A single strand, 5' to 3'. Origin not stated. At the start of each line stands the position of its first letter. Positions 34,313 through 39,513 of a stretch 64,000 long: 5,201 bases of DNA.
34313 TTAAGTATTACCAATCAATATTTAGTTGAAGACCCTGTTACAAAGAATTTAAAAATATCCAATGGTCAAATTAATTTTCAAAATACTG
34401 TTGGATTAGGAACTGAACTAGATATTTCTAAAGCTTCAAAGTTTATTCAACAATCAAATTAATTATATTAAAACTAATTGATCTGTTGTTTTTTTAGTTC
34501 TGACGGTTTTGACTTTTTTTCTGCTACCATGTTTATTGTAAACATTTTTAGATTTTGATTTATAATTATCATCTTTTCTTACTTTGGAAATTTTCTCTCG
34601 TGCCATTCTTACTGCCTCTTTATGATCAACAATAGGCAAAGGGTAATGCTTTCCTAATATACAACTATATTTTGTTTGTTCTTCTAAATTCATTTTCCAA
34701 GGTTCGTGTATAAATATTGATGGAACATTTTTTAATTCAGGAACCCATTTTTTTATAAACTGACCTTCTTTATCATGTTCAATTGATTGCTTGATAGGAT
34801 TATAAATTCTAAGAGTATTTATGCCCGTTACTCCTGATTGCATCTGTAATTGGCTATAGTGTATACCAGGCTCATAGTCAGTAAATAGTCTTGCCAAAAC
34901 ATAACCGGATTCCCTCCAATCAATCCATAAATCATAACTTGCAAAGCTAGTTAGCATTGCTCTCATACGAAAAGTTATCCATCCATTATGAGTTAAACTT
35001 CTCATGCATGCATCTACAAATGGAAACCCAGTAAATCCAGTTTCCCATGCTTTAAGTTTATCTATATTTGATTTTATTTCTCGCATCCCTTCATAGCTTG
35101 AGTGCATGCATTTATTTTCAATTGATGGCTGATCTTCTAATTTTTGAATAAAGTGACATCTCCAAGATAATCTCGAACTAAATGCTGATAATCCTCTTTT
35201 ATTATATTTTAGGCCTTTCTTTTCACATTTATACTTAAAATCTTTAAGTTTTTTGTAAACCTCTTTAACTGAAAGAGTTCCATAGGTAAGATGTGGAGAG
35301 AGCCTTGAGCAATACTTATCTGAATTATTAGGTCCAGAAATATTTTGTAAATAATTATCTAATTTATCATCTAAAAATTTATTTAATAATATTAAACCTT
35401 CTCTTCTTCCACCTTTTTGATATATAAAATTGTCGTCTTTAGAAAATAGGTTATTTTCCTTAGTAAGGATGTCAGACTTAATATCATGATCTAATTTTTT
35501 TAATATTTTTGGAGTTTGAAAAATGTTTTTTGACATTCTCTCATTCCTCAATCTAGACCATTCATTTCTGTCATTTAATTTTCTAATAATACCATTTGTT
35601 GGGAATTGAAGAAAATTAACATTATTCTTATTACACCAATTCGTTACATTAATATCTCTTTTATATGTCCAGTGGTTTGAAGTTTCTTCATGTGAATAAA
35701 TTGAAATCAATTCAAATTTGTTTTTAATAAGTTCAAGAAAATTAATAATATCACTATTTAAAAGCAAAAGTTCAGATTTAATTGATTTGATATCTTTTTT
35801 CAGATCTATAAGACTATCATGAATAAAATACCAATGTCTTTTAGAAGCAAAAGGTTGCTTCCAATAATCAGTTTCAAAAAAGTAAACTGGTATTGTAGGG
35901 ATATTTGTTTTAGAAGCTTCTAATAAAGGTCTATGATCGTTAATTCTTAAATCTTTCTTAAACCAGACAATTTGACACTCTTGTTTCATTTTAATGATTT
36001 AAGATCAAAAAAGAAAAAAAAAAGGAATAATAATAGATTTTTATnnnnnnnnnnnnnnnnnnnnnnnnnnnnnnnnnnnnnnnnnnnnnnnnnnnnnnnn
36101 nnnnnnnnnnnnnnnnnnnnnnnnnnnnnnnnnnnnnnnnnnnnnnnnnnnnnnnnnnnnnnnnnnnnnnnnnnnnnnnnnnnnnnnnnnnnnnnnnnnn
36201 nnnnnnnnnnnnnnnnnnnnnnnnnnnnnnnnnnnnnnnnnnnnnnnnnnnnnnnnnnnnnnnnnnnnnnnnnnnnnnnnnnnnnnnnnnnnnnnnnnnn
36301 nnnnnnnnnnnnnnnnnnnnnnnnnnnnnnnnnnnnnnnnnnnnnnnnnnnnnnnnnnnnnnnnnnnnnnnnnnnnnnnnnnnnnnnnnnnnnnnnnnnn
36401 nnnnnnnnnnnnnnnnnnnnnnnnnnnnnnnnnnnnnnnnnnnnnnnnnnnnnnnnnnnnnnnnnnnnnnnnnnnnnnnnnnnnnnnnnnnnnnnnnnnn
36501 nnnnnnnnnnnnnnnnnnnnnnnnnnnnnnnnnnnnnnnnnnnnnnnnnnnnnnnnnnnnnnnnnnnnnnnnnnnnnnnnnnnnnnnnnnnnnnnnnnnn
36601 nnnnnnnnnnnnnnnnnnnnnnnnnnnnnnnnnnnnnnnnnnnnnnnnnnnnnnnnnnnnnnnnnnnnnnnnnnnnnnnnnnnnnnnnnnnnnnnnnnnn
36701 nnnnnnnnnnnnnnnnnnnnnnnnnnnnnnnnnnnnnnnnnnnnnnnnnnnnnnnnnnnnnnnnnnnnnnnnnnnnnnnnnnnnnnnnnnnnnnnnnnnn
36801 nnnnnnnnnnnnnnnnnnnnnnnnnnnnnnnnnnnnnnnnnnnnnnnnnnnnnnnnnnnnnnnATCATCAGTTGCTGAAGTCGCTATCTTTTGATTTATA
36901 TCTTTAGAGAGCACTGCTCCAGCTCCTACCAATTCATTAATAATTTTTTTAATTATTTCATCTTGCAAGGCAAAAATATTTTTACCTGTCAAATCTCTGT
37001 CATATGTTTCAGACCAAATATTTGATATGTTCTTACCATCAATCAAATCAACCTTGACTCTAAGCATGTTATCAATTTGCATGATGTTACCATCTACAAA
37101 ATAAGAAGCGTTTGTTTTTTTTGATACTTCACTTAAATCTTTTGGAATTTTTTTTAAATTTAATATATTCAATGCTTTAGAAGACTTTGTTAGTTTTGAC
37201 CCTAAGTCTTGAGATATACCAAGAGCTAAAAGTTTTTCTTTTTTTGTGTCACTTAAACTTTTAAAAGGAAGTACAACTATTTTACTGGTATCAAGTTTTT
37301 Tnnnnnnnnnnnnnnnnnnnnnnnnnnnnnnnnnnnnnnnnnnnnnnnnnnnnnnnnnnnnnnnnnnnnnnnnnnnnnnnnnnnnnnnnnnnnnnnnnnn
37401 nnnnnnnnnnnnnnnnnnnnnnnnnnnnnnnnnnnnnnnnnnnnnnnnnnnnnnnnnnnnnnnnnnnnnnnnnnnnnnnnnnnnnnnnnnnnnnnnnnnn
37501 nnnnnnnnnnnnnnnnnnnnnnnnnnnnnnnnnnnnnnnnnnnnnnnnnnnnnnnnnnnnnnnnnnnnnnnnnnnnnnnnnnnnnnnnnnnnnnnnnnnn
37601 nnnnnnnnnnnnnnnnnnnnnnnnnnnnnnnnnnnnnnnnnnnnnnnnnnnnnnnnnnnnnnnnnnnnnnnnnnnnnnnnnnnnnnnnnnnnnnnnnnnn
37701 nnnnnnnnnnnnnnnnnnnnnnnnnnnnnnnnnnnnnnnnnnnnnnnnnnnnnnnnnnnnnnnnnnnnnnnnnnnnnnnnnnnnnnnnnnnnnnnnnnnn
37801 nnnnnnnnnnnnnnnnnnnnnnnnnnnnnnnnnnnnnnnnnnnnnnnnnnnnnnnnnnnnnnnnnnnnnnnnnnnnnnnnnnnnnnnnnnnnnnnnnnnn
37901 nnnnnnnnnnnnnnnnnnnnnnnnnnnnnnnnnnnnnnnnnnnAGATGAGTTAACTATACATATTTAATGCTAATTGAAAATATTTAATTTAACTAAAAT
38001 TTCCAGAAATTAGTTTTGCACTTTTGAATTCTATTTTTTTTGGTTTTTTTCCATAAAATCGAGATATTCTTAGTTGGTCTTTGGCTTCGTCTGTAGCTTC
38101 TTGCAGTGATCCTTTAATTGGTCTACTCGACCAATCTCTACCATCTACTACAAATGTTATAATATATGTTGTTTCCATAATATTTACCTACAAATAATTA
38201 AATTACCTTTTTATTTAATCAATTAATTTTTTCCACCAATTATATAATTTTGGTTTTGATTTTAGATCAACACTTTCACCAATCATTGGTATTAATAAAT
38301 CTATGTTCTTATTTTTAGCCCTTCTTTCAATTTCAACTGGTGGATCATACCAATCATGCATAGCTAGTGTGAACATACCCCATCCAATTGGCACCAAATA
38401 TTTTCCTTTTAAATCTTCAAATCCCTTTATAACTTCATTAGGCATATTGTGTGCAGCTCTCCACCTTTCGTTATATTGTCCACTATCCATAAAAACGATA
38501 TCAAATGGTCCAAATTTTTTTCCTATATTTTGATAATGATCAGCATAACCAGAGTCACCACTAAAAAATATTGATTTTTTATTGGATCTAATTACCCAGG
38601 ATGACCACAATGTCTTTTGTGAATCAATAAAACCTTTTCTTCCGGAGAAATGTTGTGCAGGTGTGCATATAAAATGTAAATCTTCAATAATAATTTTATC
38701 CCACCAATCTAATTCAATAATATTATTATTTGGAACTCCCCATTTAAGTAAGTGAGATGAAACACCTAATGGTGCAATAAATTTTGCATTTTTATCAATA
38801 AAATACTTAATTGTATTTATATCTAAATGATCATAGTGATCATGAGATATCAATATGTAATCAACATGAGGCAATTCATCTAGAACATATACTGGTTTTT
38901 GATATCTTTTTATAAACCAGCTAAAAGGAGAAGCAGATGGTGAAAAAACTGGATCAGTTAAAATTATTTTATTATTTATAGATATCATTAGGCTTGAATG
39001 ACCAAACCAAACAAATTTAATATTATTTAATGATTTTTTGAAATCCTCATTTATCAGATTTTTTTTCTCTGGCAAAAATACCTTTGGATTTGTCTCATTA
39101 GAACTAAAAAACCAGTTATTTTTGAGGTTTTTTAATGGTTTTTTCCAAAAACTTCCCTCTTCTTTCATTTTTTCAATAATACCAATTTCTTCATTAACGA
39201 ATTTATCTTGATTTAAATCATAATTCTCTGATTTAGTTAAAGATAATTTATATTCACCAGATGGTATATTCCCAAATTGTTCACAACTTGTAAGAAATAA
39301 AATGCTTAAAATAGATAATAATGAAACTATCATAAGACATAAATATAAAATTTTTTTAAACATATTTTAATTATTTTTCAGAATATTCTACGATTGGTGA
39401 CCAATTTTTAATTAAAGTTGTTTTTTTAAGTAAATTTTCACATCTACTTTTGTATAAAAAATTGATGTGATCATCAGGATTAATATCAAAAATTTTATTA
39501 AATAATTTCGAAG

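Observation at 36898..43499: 1,069-bp identical direct repeat gives two cyclase paralogs the same leader, catalytic domain and TM, with an abrupt switch to diverged sensor halves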

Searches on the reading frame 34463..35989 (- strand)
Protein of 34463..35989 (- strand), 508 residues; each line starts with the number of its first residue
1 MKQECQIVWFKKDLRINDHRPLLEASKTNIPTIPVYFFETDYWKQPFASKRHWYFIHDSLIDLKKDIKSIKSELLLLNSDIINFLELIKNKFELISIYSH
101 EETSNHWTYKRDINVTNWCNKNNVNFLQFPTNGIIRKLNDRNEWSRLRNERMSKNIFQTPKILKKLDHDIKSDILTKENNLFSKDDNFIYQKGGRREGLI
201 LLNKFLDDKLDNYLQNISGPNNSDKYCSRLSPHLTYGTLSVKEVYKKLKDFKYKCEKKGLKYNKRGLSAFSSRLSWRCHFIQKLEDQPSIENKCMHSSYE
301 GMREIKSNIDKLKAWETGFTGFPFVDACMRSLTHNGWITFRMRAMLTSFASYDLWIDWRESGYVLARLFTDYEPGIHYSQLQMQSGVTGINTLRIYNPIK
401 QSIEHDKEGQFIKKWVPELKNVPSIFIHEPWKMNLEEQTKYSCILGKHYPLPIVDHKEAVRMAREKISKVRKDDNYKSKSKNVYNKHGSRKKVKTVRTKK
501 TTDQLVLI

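Call 3: search_protein_families(library=pfam, proteins=[window:34463-35989:-], max_evalue=0.01)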
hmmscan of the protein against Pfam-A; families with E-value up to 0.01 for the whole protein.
window:34463-35989:- (508 aa): 2 families
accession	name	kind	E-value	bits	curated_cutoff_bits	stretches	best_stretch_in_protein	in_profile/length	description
PF03441.19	FAD_binding_7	-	3.8e-69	232.6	27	1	270-468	1-202/203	FAD binding domain of DNA photolyase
PF00875.24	DNA_photolyase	-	2.2e-20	73.7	26.6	1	7-132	2-126/164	DNA photolyase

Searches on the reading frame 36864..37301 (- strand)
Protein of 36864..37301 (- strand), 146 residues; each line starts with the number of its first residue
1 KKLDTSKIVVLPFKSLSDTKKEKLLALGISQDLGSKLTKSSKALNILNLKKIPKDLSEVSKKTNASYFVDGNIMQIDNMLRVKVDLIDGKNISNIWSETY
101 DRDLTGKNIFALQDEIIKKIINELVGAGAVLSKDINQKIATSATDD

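Call 49: search_protein_families(library=pfam, proteins=[window:36864-37301:-], max_evalue=1)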
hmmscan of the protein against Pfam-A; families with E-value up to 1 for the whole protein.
seq(146 aa): 3 families
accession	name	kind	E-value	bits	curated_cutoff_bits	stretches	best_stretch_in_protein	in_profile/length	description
PF17680.6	FlgO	-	0.011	16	22.6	0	54-91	77-114/130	FlgO protein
PF24674.1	MACPF_SNTX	-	0.047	13.3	27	1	15-74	55-109/301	SNTX, MACPF/CDC-like domain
PF16539.10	FlgT_M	-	0.1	13.2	31.2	0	55-101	99-143/158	Flagellar assembly protein T, middle domain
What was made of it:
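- Tried and rejected: Pfam on the juxtamembrane domain gave only sub-threshold FlgO and FlgT hits (call 49).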

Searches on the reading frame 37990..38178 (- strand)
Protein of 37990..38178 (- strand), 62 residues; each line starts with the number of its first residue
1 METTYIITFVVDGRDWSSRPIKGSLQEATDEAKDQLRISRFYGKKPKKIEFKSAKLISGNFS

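Call 3: search_protein_families(library=pfam, proteins=[window:37990-38178:-], max_evalue=0.01)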
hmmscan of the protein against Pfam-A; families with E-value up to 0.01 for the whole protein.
window:37990-38178:- (62 aa): 0 families

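Call 22: find_encoding_contigs(protein=window:37990-38178:-, flank=10000, max_places=10)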
Protein window:37990-38178:- (62 aa): 23 contigs read that carry it; 10 places shown.
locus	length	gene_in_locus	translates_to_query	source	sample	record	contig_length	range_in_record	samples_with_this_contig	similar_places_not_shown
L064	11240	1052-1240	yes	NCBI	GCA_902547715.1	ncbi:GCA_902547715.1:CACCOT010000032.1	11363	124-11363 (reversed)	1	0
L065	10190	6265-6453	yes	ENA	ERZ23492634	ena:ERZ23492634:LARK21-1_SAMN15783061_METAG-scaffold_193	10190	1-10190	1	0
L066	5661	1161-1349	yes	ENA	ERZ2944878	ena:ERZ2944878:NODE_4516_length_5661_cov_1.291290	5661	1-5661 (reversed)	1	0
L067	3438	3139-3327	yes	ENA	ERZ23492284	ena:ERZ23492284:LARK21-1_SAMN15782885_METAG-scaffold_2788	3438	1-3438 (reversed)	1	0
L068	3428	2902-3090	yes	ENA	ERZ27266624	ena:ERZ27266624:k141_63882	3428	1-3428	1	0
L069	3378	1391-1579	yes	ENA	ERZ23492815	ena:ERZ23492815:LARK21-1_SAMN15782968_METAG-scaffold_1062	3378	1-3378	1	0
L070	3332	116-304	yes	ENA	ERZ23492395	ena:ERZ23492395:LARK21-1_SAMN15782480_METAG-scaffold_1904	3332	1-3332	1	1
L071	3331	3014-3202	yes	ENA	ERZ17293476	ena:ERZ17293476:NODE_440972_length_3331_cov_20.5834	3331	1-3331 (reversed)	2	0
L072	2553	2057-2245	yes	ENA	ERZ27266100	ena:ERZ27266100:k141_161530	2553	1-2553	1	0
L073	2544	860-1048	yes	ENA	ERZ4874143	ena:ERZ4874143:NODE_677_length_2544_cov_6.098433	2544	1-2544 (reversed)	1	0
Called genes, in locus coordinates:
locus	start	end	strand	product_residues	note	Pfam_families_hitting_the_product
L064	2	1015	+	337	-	?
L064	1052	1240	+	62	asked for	-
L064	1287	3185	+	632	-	PF00211:Guanylate_cyc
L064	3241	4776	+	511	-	PF00875:DNA_photolyase, PF03441:FAD_binding_7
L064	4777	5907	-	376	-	PF02746:MR_MLE_N, PF13378:MR_MLE_C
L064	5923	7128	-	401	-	PF02515:CoA_transf_3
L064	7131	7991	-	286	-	PF00378:ECH_1, PF16113:ECH_2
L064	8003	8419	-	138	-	PF00903:Glyoxalase, PF13669:Glyoxalase_4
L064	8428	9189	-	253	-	PF01925:TauE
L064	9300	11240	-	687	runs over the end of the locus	?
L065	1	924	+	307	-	?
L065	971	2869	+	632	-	PF00211:Guanylate_cyc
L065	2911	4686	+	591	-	-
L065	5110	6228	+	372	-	PF00753:Lactamase_B (faint), PF13483:Lactamase_B_3, PF12706:Lactamase_B_2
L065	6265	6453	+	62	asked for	-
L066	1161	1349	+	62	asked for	-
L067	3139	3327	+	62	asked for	-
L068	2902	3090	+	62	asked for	-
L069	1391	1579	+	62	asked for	-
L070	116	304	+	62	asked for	-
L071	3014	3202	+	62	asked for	-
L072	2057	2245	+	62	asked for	-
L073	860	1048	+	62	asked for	-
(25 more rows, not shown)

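Call 27: search_protein_families(library=ncbifam, proteins=[window:37990-38178:-], max_evalue=0.01)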
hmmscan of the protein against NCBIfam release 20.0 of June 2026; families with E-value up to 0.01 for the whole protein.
window:37990-38178:- (62 aa): 0 families

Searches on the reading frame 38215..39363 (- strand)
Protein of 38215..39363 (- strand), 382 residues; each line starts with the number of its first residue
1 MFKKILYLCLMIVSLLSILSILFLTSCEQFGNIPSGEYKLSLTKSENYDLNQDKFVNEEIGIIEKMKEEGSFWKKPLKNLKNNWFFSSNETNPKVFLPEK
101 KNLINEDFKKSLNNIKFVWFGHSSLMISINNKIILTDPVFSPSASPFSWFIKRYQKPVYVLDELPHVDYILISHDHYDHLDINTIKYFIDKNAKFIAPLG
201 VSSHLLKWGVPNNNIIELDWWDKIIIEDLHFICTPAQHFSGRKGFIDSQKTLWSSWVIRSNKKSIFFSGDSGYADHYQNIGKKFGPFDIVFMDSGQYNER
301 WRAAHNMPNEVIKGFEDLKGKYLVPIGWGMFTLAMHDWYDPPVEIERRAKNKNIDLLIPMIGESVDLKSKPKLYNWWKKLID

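Call 3: search_protein_families(library=pfam, proteins=[window:38215-39363:-], max_evalue=0.01)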
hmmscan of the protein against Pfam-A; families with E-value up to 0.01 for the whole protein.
window:38215-39363:- (382 aa): 3 families
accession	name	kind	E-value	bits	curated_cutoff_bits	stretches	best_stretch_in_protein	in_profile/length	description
PF12706.13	Lactamase_B_2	-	2.2e-40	138.8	27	1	134-328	3-200/200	Beta-lactamase superfamily domain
PF13483.12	Lactamase_B_3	-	7.7e-12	45.9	24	1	118-325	3-158/160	Beta-lactamase superfamily domain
PF00753.33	Lactamase_B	-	8e-06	26.4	22.7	1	119-179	3-56/196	Metallo-beta-lactamase superfamily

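Call 17: find_related_loci(query=window:38215-39363:-, collection=metagenome_contigs, flank=10000)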
Query window:38215-39363:- (382 aa) in metagenome_contigs; peptide patterns used: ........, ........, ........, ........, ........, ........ (x = any residue, [..] = any of these).
35 stretches matched a pattern; 11 encode a relative of the query (tblastn E <= 1e-3); 11 distinct loci.
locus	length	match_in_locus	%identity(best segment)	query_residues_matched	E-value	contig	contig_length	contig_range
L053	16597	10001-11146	96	1-382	0e+0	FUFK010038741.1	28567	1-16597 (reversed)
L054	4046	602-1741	88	3-382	0e+0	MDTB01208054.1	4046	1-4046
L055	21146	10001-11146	97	1-382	0e+0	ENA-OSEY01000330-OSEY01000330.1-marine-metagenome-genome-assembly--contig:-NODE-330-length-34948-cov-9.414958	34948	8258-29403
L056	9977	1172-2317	72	1-382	0e+0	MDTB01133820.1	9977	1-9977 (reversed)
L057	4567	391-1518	46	2-381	2e-131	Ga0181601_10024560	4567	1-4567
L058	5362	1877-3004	46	2-381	2e-130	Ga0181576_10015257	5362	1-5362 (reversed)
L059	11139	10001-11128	46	2-381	9e-130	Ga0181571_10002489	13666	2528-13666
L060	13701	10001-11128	46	2-381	2e-129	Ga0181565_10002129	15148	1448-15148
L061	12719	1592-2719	46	2-381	3e-129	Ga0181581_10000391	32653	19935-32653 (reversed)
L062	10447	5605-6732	46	2-381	3e-129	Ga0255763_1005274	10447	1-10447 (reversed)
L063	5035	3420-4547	46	2-381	9e-130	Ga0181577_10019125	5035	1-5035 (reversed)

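Call 27: search_protein_families(library=ncbifam, proteins=[window:38215-39363:-], max_evalue=0.01)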
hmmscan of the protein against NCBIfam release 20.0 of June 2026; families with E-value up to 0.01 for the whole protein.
window:38215-39363:- (382 aa): 3 families
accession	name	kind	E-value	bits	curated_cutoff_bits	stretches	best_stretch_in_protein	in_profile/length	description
NF001911.0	PRK00685.1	equivalog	8e-14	51.7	144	1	116-337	2-203/228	metal-dependent hydrolase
NF008688.0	PRK11709.1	equivalog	4.3e-13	48.9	306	1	164-337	107-292/355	L-ascorbate 6-phosphate lactonase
NF033205.1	IPExxxVDY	hypoth_equivalog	0.0032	17.5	40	1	145-197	83-134/151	IPExxxVDY family protein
